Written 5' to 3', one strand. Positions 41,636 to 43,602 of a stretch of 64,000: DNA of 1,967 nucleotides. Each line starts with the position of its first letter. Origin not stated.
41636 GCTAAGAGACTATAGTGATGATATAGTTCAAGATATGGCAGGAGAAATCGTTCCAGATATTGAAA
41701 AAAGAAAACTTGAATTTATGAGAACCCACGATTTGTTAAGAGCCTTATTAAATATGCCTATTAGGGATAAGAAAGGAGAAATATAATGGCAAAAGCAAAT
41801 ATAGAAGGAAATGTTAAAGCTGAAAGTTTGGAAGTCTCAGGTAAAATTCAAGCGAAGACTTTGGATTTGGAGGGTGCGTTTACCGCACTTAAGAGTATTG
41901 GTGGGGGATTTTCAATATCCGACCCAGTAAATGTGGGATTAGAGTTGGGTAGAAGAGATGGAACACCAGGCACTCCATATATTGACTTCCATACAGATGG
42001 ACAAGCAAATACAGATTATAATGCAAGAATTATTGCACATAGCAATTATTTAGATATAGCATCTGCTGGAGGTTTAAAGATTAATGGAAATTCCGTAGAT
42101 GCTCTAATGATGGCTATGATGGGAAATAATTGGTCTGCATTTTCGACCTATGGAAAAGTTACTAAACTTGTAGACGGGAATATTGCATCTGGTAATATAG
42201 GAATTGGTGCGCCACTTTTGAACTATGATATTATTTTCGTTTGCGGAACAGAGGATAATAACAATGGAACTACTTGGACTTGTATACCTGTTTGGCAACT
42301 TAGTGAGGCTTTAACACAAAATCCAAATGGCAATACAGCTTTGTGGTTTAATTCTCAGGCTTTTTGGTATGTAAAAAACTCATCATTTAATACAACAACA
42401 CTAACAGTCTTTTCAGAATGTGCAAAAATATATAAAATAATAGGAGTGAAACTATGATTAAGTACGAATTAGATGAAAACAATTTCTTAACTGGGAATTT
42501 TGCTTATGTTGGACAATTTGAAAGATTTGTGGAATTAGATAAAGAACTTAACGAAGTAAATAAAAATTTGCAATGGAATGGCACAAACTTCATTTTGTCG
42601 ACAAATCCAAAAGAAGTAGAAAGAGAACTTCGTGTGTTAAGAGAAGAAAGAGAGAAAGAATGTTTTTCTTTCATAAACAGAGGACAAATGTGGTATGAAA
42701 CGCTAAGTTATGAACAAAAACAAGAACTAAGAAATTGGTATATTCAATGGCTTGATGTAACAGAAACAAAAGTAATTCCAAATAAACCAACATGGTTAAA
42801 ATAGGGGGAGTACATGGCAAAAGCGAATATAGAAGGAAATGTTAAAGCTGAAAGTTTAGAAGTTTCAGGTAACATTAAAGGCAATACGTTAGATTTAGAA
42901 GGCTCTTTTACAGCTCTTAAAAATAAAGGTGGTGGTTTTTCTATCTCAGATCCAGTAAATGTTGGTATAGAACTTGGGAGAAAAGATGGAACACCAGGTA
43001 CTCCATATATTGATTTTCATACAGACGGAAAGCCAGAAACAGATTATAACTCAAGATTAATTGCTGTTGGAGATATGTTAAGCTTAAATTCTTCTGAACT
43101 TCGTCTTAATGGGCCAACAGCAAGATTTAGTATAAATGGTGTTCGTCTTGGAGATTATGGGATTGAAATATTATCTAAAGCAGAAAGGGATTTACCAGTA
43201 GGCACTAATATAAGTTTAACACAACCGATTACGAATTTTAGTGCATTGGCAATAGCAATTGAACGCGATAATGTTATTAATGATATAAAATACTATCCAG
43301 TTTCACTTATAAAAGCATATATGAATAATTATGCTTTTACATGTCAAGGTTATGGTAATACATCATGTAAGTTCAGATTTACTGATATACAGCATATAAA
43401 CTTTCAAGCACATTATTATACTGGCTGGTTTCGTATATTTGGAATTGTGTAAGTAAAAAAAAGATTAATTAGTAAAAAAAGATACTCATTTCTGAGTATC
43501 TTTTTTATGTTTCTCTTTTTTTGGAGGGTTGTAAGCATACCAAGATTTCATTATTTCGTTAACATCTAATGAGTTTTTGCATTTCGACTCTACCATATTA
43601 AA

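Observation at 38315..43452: Array of five short fiber-tip/tail-collar-like genes with a shared N-terminal adaptor motif and interleaved chaperone-like genes, but no other virion genes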

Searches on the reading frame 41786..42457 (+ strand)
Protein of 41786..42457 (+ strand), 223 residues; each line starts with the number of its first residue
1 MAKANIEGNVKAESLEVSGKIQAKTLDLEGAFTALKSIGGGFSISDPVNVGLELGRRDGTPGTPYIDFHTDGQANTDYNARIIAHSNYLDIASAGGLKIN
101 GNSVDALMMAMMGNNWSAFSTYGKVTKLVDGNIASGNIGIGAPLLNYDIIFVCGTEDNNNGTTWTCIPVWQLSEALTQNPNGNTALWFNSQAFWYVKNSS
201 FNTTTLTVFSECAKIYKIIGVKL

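Call 4: search_protein_families(library=pfam, proteins=[window:41786-42457:+], max_evalue=0.1)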
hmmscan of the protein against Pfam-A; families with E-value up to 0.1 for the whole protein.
window:41786-42457:+ (223 aa): 0 families

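Call 5: search_protein_families(library=phrogs, proteins=[window:41786-42457:+], max_evalue=0.01)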
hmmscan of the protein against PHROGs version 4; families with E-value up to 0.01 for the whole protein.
window:41786-42457:+ (223 aa): 0 families

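Call 9: search_dna_similar(query=window:41786-42457:+, collection=phages, mode=protein, max_evalue=0.001)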
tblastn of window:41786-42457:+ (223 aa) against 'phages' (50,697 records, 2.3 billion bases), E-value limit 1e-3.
Records with a match: 2; places in all: 2; records where one place covers at least 80% of the query: 0.
Best place of each record, by identity: <60% 2.
By first word of the organism name: Gordonia 2.
By host as written in the record: Gordonia terrae 3612 2.
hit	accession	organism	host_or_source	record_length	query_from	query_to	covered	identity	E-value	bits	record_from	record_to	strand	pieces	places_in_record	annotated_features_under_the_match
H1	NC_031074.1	Gordonia phage Bantam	Gordonia terrae 3612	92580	29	107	35%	40.5%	2e-4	47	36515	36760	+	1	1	40: minor tail protein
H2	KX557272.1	Gordonia phage Bantam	Gordonia terrae 3612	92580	29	107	35%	40.5%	2e-4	47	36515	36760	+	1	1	40: minor tail protein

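Call 31: search_protein_families(library=ncbifam, proteins=[window:41786-42457:+], max_evalue=0.01)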
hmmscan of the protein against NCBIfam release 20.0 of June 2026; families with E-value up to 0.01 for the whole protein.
window:41786-42457:+ (223 aa): 0 families

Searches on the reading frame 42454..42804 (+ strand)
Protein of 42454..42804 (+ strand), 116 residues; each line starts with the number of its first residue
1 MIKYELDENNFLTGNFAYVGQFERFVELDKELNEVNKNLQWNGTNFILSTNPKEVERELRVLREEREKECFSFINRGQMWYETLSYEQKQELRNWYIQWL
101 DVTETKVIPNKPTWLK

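Call 4: search_protein_families(library=pfam, proteins=[window:42454-42804:+], max_evalue=0.1)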
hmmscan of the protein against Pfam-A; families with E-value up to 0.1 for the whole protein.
window:42454-42804:+ (116 aa): 0 families

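Call 5: search_protein_families(library=phrogs, proteins=[window:42454-42804:+], max_evalue=0.01)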
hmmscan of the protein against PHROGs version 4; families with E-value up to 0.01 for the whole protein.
window:42454-42804:+ (116 aa): 0 families

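Call 31: search_protein_families(library=ncbifam, proteins=[window:42454-42804:+], max_evalue=0.01)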
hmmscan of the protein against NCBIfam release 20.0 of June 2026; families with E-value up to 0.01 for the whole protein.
window:42454-42804:+ (116 aa): 0 families

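Call 81: search_solved_structures(query=A4, max_evalue=10, show_alignments=1)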
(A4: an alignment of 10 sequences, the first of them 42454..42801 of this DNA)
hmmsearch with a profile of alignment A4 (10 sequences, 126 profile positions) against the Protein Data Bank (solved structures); distinct sequences matched with E-value up to 10: 0.

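Call 82: search_protein_families(library=pfam, alignment_id=A4, max_evalue=1)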
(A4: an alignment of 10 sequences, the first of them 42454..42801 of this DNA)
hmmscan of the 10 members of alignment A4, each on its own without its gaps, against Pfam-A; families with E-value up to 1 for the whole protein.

A. member 1, window:42454-42801:+ (116 aa): 0 families

B. families by the number of members that match (of 10 scanned): 10 families
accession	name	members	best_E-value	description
PF05621.17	TniB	2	0.015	Bacterial TniB protein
PF20428.3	Sey1_3HB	1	0.012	Sey1 three-helix bundle domain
PF08860.15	DUF1827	1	0.019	Domain of unknown function (DUF1827)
PF05791.16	Bacillus_HBL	1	0.035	Bacillus haemolytic enterotoxin (HBL)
PF12224.13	Amidoligase_2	1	0.059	Putative amidoligase enzyme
PF20509.3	DUF6735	1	0.084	Family of unknown function (DUF6735)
PF04371.20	PAD_porph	1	0.1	Porphyromonas-type peptidyl-arginine deiminase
PF02520.22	ANIS5_cation-bd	1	0.12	SXP/RAL-2 family protein Ani s 5-like, metal-binding domain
PF16557.11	CUTL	1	0.16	CUT1-like DNA-binding domain of SATB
PF13050.11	DUF3911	1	0.37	Protein of unknown function (DUF3911)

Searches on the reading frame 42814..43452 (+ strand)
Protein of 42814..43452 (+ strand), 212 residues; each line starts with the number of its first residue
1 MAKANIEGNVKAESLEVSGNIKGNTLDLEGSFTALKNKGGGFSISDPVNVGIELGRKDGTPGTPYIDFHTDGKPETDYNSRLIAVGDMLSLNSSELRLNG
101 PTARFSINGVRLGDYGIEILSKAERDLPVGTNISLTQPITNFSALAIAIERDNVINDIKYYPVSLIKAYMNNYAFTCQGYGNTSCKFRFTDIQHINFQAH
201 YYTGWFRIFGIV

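Call 4: search_protein_families(library=pfam, proteins=[window:42814-43452:+], max_evalue=0.1)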
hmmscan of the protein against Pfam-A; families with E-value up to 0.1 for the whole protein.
window:42814-43452:+ (212 aa): 1 family
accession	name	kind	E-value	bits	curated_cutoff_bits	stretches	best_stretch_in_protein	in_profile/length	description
PF04519.19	Bactofilin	-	0.019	15.7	27.9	1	3-24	40-61/98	Polymer-forming cytoskeletal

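Call 5: search_protein_families(library=phrogs, proteins=[window:42814-43452:+], max_evalue=0.01)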
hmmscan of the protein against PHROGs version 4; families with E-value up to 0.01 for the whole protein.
window:42814-43452:+ (212 aa): 1 family
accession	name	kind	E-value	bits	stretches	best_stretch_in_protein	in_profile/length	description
phrog_25788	-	tail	0.00055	19.7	1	37-94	384-428/603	tail fiber protein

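Call 31: search_protein_families(library=ncbifam, proteins=[window:42814-43452:+], max_evalue=0.01)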
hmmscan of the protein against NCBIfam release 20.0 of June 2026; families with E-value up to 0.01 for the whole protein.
window:42814-43452:+ (212 aa): 0 families
